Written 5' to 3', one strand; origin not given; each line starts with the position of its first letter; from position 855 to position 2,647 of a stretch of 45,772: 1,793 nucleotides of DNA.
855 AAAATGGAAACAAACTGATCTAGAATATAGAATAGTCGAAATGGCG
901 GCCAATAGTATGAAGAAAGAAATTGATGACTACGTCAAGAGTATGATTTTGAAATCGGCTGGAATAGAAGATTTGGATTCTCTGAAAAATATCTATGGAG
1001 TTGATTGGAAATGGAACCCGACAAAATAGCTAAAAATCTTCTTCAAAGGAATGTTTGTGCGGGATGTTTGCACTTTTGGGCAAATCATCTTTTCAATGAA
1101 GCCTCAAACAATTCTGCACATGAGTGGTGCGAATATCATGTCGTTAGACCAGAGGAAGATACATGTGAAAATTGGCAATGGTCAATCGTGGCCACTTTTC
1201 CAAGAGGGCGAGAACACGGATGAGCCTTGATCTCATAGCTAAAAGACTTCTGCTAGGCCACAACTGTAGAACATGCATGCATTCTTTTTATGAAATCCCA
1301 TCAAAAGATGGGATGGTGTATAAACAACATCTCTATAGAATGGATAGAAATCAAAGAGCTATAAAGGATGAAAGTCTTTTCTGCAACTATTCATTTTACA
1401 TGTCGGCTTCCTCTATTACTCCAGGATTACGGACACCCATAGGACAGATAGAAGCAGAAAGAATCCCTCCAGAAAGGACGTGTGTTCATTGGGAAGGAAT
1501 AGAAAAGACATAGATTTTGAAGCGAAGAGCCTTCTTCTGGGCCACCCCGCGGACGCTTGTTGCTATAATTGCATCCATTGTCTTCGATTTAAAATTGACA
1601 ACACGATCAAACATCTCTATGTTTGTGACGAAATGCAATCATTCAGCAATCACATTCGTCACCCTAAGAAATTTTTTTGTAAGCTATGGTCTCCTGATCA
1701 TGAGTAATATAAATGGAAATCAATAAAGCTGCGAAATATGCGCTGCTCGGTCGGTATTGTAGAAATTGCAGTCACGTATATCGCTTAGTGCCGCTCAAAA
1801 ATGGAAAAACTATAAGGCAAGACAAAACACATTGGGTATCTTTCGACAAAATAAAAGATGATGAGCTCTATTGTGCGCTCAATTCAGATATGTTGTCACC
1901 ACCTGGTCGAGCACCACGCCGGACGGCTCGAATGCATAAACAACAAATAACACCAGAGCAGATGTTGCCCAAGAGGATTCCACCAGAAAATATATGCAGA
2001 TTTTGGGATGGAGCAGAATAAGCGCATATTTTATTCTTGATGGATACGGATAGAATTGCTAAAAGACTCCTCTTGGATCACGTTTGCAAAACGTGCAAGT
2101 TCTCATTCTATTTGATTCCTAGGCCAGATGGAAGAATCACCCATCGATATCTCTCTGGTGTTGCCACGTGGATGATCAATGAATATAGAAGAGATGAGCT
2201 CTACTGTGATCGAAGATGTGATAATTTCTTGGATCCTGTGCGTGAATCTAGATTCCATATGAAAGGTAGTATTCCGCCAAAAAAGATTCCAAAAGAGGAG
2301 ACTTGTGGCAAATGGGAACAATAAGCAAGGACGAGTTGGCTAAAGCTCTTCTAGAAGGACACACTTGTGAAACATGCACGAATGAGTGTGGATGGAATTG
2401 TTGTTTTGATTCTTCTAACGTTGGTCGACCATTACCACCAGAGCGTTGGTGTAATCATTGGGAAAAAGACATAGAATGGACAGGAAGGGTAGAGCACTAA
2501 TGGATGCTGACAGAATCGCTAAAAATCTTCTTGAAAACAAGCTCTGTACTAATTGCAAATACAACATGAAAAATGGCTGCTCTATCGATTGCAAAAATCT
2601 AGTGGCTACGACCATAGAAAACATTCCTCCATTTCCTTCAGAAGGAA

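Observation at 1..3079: Tandem array of at least 12 divergent paralogs encoding small C4 zinc-ribbon-like proteins with conserved termini and a hypervariable core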

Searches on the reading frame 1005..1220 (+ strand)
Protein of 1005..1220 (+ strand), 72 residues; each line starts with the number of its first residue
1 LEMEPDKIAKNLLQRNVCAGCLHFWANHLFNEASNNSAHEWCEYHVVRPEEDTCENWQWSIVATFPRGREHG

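Call 6: search_protein_families(library=pfam, proteins=[window:1005-1220:+], max_evalue=1)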
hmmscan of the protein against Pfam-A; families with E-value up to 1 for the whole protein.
window:1005-1220:+ (72 aa): 0 families

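Call 7: search_protein_families(library=phrogs, proteins=[window:1005-1220:+], max_evalue=1)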
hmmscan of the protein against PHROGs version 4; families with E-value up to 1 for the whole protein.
window:1005-1220:+ (72 aa): 0 families

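Call 49: search_solved_structures(query=A5, max_evalue=10, show_alignments=5)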
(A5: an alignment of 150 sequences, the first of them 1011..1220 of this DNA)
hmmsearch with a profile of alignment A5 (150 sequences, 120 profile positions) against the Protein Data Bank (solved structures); distinct sequences matched with E-value up to 10: 11.
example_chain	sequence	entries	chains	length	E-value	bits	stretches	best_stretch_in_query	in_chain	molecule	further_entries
3h31_A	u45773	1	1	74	0.059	16.8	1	19-59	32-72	High potential iron-sulfur protein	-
1eyt_A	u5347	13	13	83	0.32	14.4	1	18-57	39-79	HIGH-POTENTIAL IRON-SULFUR PROTEIN | High potential iron-sulfur protein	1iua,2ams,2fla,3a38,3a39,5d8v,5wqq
1b0y_A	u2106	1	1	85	0.4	14.1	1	18-57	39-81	PROTEIN (HIPIP)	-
1hpi_A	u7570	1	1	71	0.48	13.8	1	18-57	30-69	HIGH POTENTIAL IRON SULFUR PROTEIN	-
1cku_A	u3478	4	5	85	0.58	13.6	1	18-57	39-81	PROTEIN (HIPIP) | HIGH POTENTIAL IRON SULFUR PROTEIN | REDUCED HIGH POTENTIAL IRON SULFUR PROTEIN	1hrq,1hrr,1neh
5i5n_A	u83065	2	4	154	0.98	12.8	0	10-24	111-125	Matrix protein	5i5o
2hip_A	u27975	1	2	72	1.2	12.6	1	18-57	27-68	HIGH POTENTIAL IRON SULFUR PROTEIN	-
3hip_A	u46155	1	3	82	1.2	12.5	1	18-57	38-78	HIGH-POTENTIAL IRON-SULFUR PROTEIN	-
4u7b_A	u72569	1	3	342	1.2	12.5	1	44-96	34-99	Mariner Mos1 transposase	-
3hos_A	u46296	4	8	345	1.3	12.5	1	44-96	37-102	Transposable element mariner, complete cds | Mariner Mos1 transposase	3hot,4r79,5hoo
1pih_A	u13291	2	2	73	1.4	12.3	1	18-56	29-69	HIGH POTENTIAL IRON SULFUR PROTEIN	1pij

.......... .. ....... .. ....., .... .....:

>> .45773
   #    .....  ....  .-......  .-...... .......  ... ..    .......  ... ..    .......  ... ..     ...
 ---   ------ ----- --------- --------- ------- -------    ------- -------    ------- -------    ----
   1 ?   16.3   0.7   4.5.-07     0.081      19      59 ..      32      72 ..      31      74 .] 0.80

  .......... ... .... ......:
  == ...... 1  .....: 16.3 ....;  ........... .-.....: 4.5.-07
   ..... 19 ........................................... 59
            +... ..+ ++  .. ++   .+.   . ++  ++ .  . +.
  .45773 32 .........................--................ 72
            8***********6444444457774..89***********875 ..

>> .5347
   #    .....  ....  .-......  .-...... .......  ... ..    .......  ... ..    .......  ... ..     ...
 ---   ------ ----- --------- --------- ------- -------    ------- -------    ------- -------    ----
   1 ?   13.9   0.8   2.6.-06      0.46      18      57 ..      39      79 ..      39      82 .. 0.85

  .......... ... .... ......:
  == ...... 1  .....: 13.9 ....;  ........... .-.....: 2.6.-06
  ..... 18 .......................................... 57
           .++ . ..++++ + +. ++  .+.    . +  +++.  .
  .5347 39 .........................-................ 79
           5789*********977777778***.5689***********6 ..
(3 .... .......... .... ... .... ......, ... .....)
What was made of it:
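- They are 8 of 11 hits, with 3h31 at E = 0.059 (call 49).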

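Call 55: predict_structure(alignment_id=A5)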
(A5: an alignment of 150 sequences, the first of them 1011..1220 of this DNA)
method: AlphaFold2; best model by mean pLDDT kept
length: 70 residues; sequences in the alignment: 150
mean_pLDDT: 75.4   pTM: 0.53
mean pLDDT of the five models: 75.4, 74.5, 72.4, 67.1, 67.0
residues with pLDDT >= 90: 10; 70-90: 33; 50-70: 27; < 50: 0
segments of 3 or more residues with pLDDT < 50: none
pLDDT, mean of each block of 10 residues (from residue 1): 89 89 64 63 86 79 58
secondary structure, 60 per line:
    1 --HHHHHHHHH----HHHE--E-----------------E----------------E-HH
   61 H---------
elements in order: H3-11
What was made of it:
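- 1011..1223 (+): P4, 70 aa: domain only, with exactly four Cys. AlphaFold model with a 150-sequence alignment: pLDDT 89 for residues 1-20 and 79-86 for residues 41-60 (call 55).
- It is part of the highest-confidence region of the model (call 55), not a detachable peptide.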

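Call 59: fold_search(model_id=the predicted structure, library=pdb)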
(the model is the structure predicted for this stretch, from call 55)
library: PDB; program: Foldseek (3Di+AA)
matches with E <= 10: 1; with E <= 0.001: 0
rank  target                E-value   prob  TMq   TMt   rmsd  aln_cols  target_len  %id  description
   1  8htu_V                9.2e+00  0.01  0.17  0.07   9.1        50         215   18  Cryo-EM structure of PpPSI-L (released 2023-08-02)

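Call 61: search_protein_families(library=pfam, alignment_id=A5, max_evalue=1)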
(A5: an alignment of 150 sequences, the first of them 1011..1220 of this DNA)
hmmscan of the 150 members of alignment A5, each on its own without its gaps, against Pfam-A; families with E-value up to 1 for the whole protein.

A. member 1, window:1011-1220:+ (70 aa): 0 families

B. families by the number of members that match (of 150 scanned): 104 families (the first 25 are shown)
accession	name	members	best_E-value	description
PF07068.17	Gp23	11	3.7e-08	Major capsid protein Gp23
PF01355.22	HIPIP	6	0.021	High potential iron-sulfur protein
PF12104.13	Tcell_CD4_C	6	0.037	T cell CD4 receptor C terminal region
PF23601.1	DUF7140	3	0.0062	Domain of unknown function (DUF7140)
PF20216.3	DUF6576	2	0.0079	Family of unknown function (DUF6576)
PF16705.11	NUDIX_5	2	0.055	NUDIX, or N-terminal NPxY motif-rich, region of KRIT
PF01541.30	GIY-YIG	1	6.2e-05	GIY-YIG catalytic domain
PF01160.23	Opiods_neuropep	1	0.00045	Vertebrate endogenous opioids neuropeptide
PF01765.24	RRF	1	0.00053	Ribosome recycling factor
PF11727.13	ISG65-75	1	0.00054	Invariant surface glycoprotein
PF07750.17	GcrA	1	0.00095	GcrA cell cycle regulator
PF07562.20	NCD3G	1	0.002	Nine Cysteines Domain of family 3 GPCR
PF13866.11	zf-SAP30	1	0.004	SAP30 zinc-finger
PF15270.11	ACI44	1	0.0057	Metallo-carboxypeptidase inhibitor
PF09548.15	Spore_III_AB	1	0.0058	Stage III sporulation protein AB (spore_III_AB)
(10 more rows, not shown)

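Call 79: search_protein_families(library=ncbifam, alignment_id=A5, max_evalue=0.1)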
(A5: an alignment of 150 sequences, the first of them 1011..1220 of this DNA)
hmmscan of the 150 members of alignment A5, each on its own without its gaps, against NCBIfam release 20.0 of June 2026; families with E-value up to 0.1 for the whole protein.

A. member 1, window:1011-1220:+ (70 aa): 0 families

B. families by the number of members that match (of 150 scanned): 39 families (the first 25 are shown)
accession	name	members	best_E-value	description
NF001646.0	PRK00420.1-3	2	4.8e-05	hypothetical protein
TIGR01397.1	fliM_switch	2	0.00024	flagellar motor switch protein FliM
TIGR04223.1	quorum_AgrD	1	0.00016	AgrD family cyclic lactone autoinducer peptide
TIGR02833.1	spore_III_AB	1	0.00017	stage III sporulation protein SpoIIIAB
NF033857.1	BPSL0067_fam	1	0.0034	BPSL0067 family protein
TIGR00246.1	tRNA_RlmH_YbeA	1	0.0073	23S rRNA (pseudouridine(1915)-N(3))-methyltransferase RlmH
NF050816.1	sig70cofacGcrA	1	0.0073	cell cycle sigma 70 cofactor GcrA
TIGR02505.1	RTPR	1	0.0079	ribonucleoside-triphosphate reductase, adenosylcobalamin-dependent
NF005995.1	PRK08119.1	1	0.0084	flagellar motor switch phosphatase FliY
NF003990.0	PRK05472.1-4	1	0.011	redox-sensing transcriptional repressor Rex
NF001645.0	PRK00420.1-2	1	0.012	hypothetical protein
NF009990.0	PRK13456.1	1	0.013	DNA protection protein DPS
NF005003.0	PRK06393.1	1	0.014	DNA-directed RNA polymerase subunit E''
NF047799.1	LIC11874_lipo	1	0.018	LIC11874 family lipoprotein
NF005130.0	PRK06569.1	1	0.019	F0F1 ATP synthase subunit B'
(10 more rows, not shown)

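Call 93: fold_search(model_id=the predicted structure, library=viral)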
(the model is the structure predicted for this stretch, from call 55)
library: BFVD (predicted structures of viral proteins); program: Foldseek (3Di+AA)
matches with E <= 10: 12; with E <= 0.001: 0
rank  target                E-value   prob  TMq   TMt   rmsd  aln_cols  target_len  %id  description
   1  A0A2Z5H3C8            8.3e-01  0.11  0.42  0.39   6.4        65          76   18  Uncharacterized protein [Escherichia phage Halfdan]
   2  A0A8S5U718            1.2e+00  0.08  0.35  0.32   8.4        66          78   15  Uncharacterized protein [Myoviridae sp. ct3Oc10]
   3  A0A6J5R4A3            1.8e+00  0.02  0.24  0.18  18.6        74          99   15  Uncharacterized protein [uncultured Caudovirales phage]
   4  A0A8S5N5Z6            2.2e+00  0.04  0.31  0.35   7.1        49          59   18  Uncharacterized protein [Siphoviridae sp. ctWDo30]
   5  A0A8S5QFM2            2.2e+00  0.02  0.28  0.11  12.1        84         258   15  Gamma delta resolvase [Caudovirales sp. ctqPn17]
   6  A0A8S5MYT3            2.8e+00  0.04  0.34  0.41   8.6        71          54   13  Uncharacterized protein [Siphoviridae sp. ctAUQ2]
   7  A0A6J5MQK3            3.1e+00  0.01  0.19  0.15  11.3        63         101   19  Uncharacterized protein [uncultured Caudovirales phage]
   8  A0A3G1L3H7            5.2e+00  0.02  0.37  0.10   7.9        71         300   17  Uncharacterized protein [Synechococcus phage S-CBWM1]
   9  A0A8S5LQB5            5.7e+00  0.02  0.28  0.26   6.9        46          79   15  Uncharacterized protein [Siphoviridae sp. ctVFv13]
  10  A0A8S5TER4            6.7e+00  0.01  0.28  0.28   8.1        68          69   15  Uncharacterized protein [Siphoviridae sp. ctbgC51]
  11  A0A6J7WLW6            7.4e+00  0.02  0.36  0.44   6.2        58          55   14  Uncharacterized protein [uncultured Caudovirales phage]
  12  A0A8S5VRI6            9.6e+00  0.01  0.32  0.34   9.5        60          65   13  (no name in the UniProt tables at hand)

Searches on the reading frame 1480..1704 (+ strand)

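Call 6: search_protein_families(library=pfam, proteins=[window:1480-1704:+], max_evalue=1)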
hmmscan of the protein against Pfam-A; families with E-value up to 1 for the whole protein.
window:1480-1704:+ (75 aa): 3 families
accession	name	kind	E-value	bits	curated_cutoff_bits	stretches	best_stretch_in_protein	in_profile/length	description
PF07562.20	NCD3G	-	0.0028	17.9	38.9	1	22-50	22-49/54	Nine Cysteines Domain of family 3 GPCR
PF13866.11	zf-SAP30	-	0.0041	17.6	25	1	35-64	37-66/72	SAP30 zinc-finger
PF21298.3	TopBP1_BRCT0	-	0.05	14.4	27.5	1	37-72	40-73/96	TopBP1, BRCT0 domain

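Call 7: search_protein_families(library=phrogs, proteins=[window:1480-1704:+], max_evalue=1)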
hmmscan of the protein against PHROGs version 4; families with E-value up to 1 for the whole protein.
window:1480-1704:+ (75 aa): 1 family
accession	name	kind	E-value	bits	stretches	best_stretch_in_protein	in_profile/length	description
phrog_29009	-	unknown function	0.043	15.3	1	12-61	22-68/84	-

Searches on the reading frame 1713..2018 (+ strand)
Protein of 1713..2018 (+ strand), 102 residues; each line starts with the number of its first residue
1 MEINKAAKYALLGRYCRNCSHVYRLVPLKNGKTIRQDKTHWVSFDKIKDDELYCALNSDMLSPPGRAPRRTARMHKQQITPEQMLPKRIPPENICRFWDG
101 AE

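Call 6: search_protein_families(library=pfam, proteins=[window:1713-2018:+], max_evalue=1)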
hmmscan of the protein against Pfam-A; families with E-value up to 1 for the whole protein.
window:1713-2018:+ (102 aa): 1 family
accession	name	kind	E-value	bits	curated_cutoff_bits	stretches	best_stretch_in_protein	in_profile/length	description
PF12172.15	zf-ChsH2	-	0.14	12.5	23.2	1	6-23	4-21/37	ChsH2, rubredoxin-like zinc ribbon domain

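Call 7: search_protein_families(library=phrogs, proteins=[window:1713-2018:+], max_evalue=1)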
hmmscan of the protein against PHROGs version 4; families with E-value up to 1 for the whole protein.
window:1713-2018:+ (102 aa): 0 families

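Call 85: search_protein_families(library=padloc, proteins=[window:1713-2018:+], max_evalue=0.01)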
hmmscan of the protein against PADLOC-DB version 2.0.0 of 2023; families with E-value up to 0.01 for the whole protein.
window:1713-2018:+ (102 aa): 0 families

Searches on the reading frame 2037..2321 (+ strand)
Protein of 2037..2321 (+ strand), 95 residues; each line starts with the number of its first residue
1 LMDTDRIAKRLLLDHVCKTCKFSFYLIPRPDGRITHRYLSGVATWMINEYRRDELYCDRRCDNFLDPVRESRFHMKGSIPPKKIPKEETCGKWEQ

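Call 6: search_protein_families(library=pfam, proteins=[window:2037-2321:+], max_evalue=1)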
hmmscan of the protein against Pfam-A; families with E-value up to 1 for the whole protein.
window:2037-2321:+ (95 aa): 0 families

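Call 7: search_protein_families(library=phrogs, proteins=[window:2037-2321:+], max_evalue=1)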
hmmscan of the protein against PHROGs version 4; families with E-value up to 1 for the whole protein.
window:2037-2321:+ (95 aa): 1 family
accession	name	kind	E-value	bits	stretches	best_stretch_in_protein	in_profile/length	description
phrog_19908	-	unknown function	0.29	12.1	1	1-22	1-22/43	-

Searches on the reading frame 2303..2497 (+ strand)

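Call 6: search_protein_families(library=pfam, proteins=[window:2303-2497:+], max_evalue=1)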
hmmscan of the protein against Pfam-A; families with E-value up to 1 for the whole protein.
window:2303-2497:+ (65 aa): 0 families

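Call 7: search_protein_families(library=phrogs, proteins=[window:2303-2497:+], max_evalue=1)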
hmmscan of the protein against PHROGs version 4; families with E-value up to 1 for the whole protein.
window:2303-2497:+ (65 aa): 1 family
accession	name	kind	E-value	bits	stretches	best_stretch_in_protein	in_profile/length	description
phrog_26257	-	unknown function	0.084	13.8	1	18-41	13-36/53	-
